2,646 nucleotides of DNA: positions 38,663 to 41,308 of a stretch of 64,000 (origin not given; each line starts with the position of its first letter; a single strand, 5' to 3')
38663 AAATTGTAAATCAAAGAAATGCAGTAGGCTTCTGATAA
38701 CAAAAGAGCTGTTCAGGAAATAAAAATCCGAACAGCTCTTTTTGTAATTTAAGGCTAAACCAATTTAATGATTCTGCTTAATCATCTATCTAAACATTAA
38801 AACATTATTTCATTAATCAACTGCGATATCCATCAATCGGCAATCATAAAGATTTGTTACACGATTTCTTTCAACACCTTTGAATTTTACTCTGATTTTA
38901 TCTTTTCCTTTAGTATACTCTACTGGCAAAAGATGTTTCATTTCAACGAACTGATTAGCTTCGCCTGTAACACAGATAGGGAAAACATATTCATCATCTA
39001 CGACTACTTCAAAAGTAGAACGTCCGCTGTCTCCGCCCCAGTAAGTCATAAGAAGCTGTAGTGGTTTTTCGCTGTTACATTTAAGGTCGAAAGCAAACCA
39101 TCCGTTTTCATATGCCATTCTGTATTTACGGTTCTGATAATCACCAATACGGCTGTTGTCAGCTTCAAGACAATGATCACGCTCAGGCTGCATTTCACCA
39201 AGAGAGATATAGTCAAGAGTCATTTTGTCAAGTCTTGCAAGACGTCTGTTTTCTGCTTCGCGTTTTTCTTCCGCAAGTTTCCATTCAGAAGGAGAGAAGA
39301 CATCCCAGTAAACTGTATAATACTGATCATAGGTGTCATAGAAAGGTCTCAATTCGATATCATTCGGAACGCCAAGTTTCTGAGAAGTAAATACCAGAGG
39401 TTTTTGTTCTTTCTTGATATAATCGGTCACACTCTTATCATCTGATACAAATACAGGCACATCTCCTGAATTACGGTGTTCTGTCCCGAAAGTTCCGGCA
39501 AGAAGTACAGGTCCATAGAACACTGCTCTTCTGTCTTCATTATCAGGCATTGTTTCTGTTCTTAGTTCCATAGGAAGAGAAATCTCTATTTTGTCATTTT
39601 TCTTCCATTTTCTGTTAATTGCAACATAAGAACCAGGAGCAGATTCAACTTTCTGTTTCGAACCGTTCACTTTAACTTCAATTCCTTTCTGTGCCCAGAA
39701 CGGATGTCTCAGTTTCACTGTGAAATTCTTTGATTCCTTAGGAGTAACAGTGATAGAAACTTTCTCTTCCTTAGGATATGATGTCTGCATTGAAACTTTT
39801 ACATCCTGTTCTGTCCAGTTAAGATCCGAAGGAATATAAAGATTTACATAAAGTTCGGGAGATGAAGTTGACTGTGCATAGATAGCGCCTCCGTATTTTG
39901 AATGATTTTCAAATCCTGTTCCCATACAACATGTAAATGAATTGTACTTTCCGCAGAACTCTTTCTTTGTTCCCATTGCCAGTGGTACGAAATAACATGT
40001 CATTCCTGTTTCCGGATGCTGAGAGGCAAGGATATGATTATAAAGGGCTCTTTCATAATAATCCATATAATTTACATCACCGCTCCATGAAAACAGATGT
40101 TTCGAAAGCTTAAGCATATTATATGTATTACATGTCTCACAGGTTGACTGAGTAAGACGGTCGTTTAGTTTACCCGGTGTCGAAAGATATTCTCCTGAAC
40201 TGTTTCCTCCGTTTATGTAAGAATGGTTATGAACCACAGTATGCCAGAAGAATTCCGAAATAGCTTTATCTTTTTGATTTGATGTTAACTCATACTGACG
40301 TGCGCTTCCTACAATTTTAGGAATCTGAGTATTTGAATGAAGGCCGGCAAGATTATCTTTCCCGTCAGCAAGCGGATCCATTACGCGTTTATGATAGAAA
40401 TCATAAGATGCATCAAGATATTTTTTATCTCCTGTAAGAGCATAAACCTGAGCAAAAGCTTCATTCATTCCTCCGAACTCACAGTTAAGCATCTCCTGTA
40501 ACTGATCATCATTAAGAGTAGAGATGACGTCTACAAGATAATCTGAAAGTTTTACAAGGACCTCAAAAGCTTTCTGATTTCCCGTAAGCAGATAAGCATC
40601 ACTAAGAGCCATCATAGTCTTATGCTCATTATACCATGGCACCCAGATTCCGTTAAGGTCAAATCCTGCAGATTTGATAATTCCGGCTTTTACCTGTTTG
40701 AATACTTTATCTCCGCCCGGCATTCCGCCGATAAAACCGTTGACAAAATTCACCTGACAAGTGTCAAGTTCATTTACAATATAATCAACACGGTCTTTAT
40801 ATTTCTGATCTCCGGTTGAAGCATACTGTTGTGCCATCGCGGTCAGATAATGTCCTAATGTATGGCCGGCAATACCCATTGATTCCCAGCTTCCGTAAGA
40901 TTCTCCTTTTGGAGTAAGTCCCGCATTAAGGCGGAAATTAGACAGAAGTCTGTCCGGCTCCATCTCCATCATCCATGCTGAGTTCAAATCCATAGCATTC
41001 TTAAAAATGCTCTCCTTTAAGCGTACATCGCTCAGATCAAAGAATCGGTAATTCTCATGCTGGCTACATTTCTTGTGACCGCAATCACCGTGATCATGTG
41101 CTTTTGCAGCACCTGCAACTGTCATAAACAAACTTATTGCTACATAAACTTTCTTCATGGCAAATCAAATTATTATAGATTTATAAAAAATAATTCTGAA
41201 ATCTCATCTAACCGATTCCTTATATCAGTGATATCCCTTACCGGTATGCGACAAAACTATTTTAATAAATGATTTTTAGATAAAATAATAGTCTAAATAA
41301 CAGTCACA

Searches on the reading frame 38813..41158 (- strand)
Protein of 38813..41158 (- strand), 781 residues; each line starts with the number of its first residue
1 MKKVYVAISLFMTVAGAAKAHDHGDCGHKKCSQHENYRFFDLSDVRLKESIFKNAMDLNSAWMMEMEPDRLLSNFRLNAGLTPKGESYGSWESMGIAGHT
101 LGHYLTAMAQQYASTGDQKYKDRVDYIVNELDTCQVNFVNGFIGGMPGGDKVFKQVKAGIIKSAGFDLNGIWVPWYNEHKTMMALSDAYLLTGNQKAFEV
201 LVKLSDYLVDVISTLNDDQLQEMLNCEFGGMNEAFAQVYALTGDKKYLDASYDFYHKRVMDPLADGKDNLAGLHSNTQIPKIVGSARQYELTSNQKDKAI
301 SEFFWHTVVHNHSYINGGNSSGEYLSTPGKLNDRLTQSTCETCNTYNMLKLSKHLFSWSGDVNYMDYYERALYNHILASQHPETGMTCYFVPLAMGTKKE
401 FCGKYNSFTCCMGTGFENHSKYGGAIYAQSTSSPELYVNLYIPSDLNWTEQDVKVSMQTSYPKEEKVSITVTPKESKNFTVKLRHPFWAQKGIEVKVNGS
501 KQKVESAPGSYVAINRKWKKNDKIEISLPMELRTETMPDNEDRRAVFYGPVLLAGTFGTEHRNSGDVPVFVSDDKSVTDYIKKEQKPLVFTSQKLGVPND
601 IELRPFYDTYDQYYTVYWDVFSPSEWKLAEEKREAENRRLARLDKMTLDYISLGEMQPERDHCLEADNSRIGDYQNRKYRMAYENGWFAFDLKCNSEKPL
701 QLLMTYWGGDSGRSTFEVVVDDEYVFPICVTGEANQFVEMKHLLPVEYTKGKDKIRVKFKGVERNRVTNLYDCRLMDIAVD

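Call 3: search_protein_families(library=pfam, proteins=[window:38813-41158:-], max_evalue=0.1)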
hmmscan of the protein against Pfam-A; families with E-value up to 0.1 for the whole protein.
window:38813-41158:- (781 aa): 4 families
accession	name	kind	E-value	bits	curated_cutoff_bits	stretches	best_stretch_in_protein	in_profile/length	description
PF07944.18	Beta-AFase-like_GH127_cat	-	2.8e-124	415.4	24.9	1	44-423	1-375/376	Beta-L-arabinofuranosidase, GH127 catalytic domain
PF20736.2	Glyco_hydro127M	-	4.2e-28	97.7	24.2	1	436-530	2-95/95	Beta-L-arabinofuranosidase, GH127 middle domain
PF20620.4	DUF6805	-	2.6e-21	76.8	27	1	642-776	1-133/133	Family of unknown function (DUF6805)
PF16375.10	DUF4986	-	1.1e-06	29.6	29.5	1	566-618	28-84/84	Domain of unknown function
